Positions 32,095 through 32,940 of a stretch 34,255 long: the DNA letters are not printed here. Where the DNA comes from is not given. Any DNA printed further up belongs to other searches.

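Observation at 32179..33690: AT-rich envelope moron (SlyB-like lipoprotein plus secreted TolA-like coiled-coil protein) inserted between duplicated tfa 3' ends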

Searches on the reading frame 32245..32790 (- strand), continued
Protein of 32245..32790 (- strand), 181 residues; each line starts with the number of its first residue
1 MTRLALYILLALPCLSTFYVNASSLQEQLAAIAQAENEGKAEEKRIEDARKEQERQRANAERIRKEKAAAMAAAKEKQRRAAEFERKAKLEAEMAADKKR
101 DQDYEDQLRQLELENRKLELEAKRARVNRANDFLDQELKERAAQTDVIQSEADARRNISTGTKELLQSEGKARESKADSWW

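Call 67: find_related_loci(query=A4, collection=genome_contigs, flank=5000)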
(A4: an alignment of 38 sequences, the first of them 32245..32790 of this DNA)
Query A4 (181 aa) in genome_contigs; peptide patterns used: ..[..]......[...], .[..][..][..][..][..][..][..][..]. (x = any residue, [..] = any of these).
152 stretches matched a pattern; 99 encode a relative of the query (tblastn E <= 1e-3); the best 80 are kept; 80 distinct loci.
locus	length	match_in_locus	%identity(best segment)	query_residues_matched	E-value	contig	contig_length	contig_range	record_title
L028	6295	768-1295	58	5-181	3e-51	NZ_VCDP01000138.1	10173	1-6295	Xenorhabdus littoralis strain Reich WTCHG_223154_273_1_contig_138, whole genome shotgun sequence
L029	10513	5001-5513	54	5-181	1e-48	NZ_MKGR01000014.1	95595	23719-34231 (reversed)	Xenorhabdus thuongxuanensis strain 30TX1 Xentx_14, whole genome shotgun sequence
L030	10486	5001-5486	59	20-181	7e-48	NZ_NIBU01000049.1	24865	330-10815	Xenorhabdus innexi strain DSM 16336 Xinn_49, whole genome shotgun sequence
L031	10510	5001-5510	53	6-181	2e-46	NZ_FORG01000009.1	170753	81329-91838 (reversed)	Xenorhabdus mauleonii strain DSM 17908, whole genome shotgun sequence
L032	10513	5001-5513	54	5-181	5e-46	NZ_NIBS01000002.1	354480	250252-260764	Xenorhabdus budapestensis strain DSM 16342 Xbud_2, whole genome shotgun sequence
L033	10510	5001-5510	53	1-181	6e-46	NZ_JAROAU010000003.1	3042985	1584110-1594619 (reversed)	Kosakonia cowanii strain 282A-S69 282A_S69_3, whole genome shotgun sequence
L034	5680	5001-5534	54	4-181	8e-45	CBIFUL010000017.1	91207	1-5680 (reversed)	MAG TPA_asm: uncultured Pantoea sp. isolate ERR14720263_concoct_22 genome assembly, contig: ERZ27336808.104, whole genom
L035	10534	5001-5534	53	4-181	2e-43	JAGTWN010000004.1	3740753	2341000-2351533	Candidatus Pantoea haifensis isolate EnvH contig_3, whole genome shotgun sequence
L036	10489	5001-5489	56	6-174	1e-44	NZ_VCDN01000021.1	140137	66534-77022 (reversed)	Xenorhabdus santafensis strain 12 WTCHG_223154_282_1_contig_21, whole genome shotgun sequence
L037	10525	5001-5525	51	6-181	3e-42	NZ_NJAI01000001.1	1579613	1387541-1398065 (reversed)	Xenorhabdus hominickii strain DSM 17903 Xhom_1, whole genome shotgun sequence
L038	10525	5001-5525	50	6-181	1e-41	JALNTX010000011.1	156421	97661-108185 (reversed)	Enterobacteriaceae bacterium G50 contig00011, whole genome shotgun sequence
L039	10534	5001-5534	53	4-181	2e-41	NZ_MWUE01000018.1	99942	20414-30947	Pantoea latae strain AS1 17__len__99942, whole genome shotgun sequence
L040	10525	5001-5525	50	6-181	3e-41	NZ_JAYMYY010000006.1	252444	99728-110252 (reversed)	Pseudocitrobacter cyperus strain Cyp38S 38S_assembly_contig_6, whole genome shotgun sequence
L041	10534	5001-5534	49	1-181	2e-40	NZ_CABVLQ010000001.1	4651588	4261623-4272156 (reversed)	Escherichia ruysiae isolate Human faeces, whole genome shotgun sequence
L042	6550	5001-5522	50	8-181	2e-40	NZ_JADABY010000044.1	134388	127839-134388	Citrobacter sp. Res13-Sevr-PEB04-36 seq_tig44, whole genome shotgun sequence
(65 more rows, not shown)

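Call 85: find_encoding_contigs(protein=P0009, flank=6000, max_places=3)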
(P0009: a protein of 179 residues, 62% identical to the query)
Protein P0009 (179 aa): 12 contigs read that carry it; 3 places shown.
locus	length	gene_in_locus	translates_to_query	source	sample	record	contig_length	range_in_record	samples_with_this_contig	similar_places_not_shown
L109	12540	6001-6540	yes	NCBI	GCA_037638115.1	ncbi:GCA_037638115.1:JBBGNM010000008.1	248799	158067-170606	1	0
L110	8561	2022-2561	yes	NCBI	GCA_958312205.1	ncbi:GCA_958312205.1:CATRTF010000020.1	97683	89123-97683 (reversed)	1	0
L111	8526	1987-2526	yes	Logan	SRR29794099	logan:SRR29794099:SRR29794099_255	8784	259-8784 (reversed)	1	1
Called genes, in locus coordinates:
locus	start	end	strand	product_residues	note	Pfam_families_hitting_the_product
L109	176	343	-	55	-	PF13978:DUF4223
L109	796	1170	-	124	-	PF00665:rve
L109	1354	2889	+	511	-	PF00665:rve (weak), PF22483:Mu-transpos_C_2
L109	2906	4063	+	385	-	PF00324:AA_permease, PF13520:AA_permease_2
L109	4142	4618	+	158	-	PF12900:Pyridox_ox_2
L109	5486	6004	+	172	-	-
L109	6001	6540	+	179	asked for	PF17358:DUF5384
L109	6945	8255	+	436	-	PF17158:MASE4, PF00990:GGDEF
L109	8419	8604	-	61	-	PF13683:rve_3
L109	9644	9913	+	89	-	PF03333:PapB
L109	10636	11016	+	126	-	PF00665:rve (weak), PF13683:rve_3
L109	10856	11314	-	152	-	-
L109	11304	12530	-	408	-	PF13727:CoA_binding_3, PF02397:Bac_transf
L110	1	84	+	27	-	?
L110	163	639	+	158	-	PF12900:Pyridox_ox_2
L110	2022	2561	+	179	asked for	PF17358:DUF5384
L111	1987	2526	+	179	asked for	PF17358:DUF5384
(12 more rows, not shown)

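Call 86: find_encoding_contigs(protein=P0003, flank=6000, max_places=2)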
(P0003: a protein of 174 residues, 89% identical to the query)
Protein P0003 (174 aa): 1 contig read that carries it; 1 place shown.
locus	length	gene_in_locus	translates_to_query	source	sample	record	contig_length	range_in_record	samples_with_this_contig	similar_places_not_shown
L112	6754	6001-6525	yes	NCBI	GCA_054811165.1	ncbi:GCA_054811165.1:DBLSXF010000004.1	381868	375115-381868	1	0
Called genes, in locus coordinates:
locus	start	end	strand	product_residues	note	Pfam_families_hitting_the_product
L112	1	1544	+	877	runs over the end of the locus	PF02470:MlaD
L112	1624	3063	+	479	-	PF17125:Methyltr_RsmF_N, PF22458:RsmF-B_ferredox (weak), PF01189:Methyltr_RsmB-F, PF13847:Methyltransf_31 (weak), PF21150:YebU_pre-PUA_dom, PF13636:Methyltranf_PUA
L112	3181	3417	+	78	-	PF07351:DUF1480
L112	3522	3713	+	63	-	PF07358:DUF1482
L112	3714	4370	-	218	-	PF00149:Metallophos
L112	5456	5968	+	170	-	PF13441:Gly-zipper_YMGG (faint), PF05818:TraT (weak), PF05433:Rick_17kDa_Anti (faint)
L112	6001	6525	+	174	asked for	PF17358:DUF5384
